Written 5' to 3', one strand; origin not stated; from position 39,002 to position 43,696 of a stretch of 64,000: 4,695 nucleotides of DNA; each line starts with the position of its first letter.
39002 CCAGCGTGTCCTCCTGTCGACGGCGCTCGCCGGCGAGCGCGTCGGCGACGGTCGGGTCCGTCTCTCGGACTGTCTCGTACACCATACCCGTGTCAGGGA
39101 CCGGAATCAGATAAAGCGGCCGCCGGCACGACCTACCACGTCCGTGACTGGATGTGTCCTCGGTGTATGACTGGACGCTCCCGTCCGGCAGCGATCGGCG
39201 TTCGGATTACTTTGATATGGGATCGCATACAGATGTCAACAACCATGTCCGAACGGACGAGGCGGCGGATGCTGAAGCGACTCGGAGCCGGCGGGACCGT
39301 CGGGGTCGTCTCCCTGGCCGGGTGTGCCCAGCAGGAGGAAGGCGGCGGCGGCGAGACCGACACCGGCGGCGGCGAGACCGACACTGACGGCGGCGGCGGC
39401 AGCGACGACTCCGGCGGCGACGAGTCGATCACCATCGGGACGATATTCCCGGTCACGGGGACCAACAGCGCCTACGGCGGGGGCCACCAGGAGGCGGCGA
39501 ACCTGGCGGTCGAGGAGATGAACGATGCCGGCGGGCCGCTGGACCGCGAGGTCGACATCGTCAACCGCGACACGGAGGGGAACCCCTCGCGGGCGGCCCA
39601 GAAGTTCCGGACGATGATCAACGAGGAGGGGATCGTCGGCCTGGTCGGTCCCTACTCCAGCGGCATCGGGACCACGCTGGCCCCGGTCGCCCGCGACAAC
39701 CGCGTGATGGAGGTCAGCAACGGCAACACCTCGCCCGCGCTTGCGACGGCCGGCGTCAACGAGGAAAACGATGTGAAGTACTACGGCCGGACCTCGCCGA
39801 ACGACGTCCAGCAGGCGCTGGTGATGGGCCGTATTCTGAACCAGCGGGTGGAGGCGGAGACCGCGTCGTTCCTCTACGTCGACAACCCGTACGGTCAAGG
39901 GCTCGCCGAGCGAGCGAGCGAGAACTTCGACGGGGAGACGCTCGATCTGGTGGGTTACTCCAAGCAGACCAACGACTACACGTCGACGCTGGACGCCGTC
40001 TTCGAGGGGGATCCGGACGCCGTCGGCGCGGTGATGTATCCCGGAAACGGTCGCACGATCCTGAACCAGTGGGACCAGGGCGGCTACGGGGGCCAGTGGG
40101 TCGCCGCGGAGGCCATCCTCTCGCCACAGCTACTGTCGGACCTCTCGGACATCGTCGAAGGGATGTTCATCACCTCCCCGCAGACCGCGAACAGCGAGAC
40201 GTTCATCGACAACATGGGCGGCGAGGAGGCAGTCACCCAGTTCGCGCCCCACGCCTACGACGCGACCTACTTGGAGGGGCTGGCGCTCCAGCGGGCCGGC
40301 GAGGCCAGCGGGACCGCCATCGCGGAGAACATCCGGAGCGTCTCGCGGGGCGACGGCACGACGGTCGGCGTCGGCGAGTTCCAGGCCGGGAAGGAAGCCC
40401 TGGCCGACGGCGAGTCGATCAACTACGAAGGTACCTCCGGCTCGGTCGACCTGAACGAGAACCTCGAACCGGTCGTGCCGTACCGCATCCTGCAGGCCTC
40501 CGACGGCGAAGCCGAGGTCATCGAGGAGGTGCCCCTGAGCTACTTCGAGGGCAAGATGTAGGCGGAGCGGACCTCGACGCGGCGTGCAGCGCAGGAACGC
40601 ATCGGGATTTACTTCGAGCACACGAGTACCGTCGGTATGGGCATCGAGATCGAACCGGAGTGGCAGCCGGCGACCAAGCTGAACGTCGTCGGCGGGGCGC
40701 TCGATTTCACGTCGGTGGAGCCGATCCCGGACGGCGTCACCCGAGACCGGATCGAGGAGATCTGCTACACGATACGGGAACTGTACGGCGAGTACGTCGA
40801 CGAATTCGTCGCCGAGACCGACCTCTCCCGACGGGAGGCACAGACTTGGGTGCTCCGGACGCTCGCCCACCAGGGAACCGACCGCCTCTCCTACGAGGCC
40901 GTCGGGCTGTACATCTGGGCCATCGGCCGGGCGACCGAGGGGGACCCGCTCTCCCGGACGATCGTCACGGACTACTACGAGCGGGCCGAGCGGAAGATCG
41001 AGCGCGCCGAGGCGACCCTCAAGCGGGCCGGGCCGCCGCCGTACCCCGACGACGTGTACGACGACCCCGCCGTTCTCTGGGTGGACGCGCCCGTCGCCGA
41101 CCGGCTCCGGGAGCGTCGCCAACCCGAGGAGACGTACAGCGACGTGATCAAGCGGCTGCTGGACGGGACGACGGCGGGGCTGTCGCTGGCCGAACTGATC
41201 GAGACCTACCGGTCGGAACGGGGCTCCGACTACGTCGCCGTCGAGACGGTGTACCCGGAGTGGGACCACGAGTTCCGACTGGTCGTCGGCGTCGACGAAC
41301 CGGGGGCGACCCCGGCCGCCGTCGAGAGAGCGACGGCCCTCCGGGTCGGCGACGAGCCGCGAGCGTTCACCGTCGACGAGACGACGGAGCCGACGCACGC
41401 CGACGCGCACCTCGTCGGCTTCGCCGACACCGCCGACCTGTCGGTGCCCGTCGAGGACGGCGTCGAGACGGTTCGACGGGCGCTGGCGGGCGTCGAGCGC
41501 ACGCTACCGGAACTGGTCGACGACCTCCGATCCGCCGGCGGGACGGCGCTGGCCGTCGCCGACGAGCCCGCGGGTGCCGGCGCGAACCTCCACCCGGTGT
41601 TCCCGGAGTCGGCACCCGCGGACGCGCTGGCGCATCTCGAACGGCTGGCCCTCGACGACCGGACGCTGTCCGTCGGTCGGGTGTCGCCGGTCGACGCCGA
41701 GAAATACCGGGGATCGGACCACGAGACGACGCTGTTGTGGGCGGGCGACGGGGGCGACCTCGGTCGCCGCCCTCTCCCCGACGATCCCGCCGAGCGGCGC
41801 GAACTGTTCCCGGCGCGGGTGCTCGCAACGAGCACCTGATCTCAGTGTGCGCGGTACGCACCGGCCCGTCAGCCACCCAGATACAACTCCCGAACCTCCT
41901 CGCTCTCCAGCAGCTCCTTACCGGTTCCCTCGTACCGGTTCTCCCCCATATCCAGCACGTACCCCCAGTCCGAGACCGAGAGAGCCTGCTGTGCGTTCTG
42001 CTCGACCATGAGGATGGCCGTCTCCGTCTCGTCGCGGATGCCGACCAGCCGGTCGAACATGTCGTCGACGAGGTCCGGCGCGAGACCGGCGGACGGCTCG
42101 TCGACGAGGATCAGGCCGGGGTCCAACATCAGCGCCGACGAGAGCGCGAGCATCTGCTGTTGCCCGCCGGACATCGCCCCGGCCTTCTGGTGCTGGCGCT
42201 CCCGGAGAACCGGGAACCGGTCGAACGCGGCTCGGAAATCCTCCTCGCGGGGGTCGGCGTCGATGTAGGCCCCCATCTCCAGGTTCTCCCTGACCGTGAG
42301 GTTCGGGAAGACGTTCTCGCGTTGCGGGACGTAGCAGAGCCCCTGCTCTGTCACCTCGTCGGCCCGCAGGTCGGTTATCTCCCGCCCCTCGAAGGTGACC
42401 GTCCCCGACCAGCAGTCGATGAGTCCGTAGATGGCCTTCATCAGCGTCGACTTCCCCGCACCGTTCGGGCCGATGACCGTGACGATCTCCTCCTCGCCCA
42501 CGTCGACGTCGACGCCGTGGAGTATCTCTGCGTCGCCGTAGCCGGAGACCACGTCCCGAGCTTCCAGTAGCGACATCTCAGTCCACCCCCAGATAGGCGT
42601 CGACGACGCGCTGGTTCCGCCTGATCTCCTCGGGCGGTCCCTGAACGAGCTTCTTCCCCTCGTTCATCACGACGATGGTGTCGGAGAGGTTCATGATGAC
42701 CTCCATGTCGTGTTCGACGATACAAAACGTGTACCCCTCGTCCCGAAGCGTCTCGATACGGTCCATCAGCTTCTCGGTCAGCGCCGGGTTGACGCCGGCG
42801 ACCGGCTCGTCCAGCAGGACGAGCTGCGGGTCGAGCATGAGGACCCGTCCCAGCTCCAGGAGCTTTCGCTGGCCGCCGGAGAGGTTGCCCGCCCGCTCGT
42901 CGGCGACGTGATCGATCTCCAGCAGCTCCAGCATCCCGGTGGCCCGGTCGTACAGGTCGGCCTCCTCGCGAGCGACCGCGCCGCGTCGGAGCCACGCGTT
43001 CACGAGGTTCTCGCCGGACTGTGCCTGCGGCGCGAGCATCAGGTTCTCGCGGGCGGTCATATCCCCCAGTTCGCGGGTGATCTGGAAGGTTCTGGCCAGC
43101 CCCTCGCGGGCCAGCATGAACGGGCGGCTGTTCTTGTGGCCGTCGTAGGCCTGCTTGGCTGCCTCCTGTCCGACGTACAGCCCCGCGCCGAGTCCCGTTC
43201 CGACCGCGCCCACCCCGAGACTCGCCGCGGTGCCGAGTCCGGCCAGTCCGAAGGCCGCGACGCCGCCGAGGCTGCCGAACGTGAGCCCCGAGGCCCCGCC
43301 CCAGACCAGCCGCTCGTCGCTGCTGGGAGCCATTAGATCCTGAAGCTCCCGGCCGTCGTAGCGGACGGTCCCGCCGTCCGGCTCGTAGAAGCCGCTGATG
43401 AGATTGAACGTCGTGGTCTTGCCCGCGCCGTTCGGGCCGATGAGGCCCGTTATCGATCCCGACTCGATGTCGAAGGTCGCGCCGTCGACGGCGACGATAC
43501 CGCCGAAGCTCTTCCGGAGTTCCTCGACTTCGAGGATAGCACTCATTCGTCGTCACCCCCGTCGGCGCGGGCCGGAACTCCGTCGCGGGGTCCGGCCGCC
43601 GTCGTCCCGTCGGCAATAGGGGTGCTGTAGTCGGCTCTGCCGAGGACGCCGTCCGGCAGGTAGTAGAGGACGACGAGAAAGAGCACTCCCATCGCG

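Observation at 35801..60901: Candidate folate-coupled pathway for complete catabolism of a methylated osmolyte (betaine/DMSP/proline betaine)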

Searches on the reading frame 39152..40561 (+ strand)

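Call 3: search_protein_families(library=pfam, proteins=[window:39152-40561:+])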
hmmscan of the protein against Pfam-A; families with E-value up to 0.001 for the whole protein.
window:39152-40561:+ (469 aa): 3 families
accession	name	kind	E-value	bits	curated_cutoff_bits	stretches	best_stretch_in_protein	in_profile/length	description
PF13458.12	Peripla_BP_6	-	5.4e-42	145.1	31.7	1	92-402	1-315/343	Periplasmic binding protein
PF01094.35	ANF_receptor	-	9.2e-28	97.7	25.4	1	113-449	3-350/353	Receptor family ligand binding region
PF13433.12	Peripla_BP_5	-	2.1e-11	44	27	1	93-179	1-87/363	Periplasmic binding protein domain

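Call 10: search_protein_families(library=ncbifam, proteins=[window:39152-40561:+], max_evalue=0.01)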
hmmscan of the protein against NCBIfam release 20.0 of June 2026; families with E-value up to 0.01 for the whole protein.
window:39152-40561:+ (469 aa): 3 families
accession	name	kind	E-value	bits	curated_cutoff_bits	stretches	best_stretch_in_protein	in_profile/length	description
NF011933.0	PRK15404.1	subfamily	7.9e-17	61.4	477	1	90-398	24-334/370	high-affinity branched-chain amino acid ABC transporter substrate-binding protein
TIGR03669.1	urea_ABC_arch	equivalog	2.9e-09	36.4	494.8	1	94-184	2-92/375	urea ABC transporter substrate-binding protein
TIGR03407.1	urea_ABC_UrtA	exception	8.8e-09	34.7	492.75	1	93-183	1-91/361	urea ABC transporter substrate-binding protein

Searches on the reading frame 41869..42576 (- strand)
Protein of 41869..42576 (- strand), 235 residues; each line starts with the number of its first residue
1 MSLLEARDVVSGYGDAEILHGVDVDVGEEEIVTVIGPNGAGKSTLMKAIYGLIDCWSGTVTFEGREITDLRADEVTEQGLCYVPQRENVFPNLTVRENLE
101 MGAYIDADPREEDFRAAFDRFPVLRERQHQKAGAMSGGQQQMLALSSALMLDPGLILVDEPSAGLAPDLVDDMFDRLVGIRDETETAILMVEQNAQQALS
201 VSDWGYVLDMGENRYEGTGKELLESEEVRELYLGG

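Call 3: search_protein_families(library=pfam, proteins=[window:41869-42576:-])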
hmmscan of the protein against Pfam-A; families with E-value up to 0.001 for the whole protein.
window:41869-42576:- (235 aa): 6 families
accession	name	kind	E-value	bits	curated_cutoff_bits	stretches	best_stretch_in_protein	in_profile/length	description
PF00005.33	ABC_tran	-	2.7e-31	109.4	25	1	19-162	1-136/137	ABC transporter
PF13304.12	AAA_21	-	1.8e-12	48.4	27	2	32-56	2-26/304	AAA domain, putative AbiEii toxin, Type IV TA system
PF13555.12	AAA_29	-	1.6e-05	25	27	1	20-53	13-46/61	P-loop containing region of AAA domain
PF02463.25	SMC_N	-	5.5e-05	23.1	40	0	29-51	24-47/220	RecF/RecN/SMC N terminal domain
PF13175.12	AAA_15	-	0.00062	19.9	32.1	1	29-53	23-47/374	AAA ATPase domain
PF13514.12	AAA_27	-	0.001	19.2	22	0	22-52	19-49/206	AAA domain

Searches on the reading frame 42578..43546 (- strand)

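Call 3: search_protein_families(library=pfam, proteins=[window:42578-43546:-])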
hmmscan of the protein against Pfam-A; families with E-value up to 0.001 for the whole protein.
window:42578-43546:- (322 aa): 4 families
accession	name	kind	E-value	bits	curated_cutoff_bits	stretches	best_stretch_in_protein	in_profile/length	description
PF00005.33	ABC_tran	-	1.2e-27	97.6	25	2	21-78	2-59/137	ABC transporter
PF13304.12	AAA_21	-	3.3e-10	41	27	1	209-267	225-286/304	AAA domain, putative AbiEii toxin, Type IV TA system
PF12399.14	BCA_ABC_TP_C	-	1.1e-08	34.9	25.5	1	298-322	1-25/27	Branched-chain amino acid ATP-binding cassette transporter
PF02463.25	SMC_N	-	0.00028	20.8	40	0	214-295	135-213/220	RecF/RecN/SMC N terminal domain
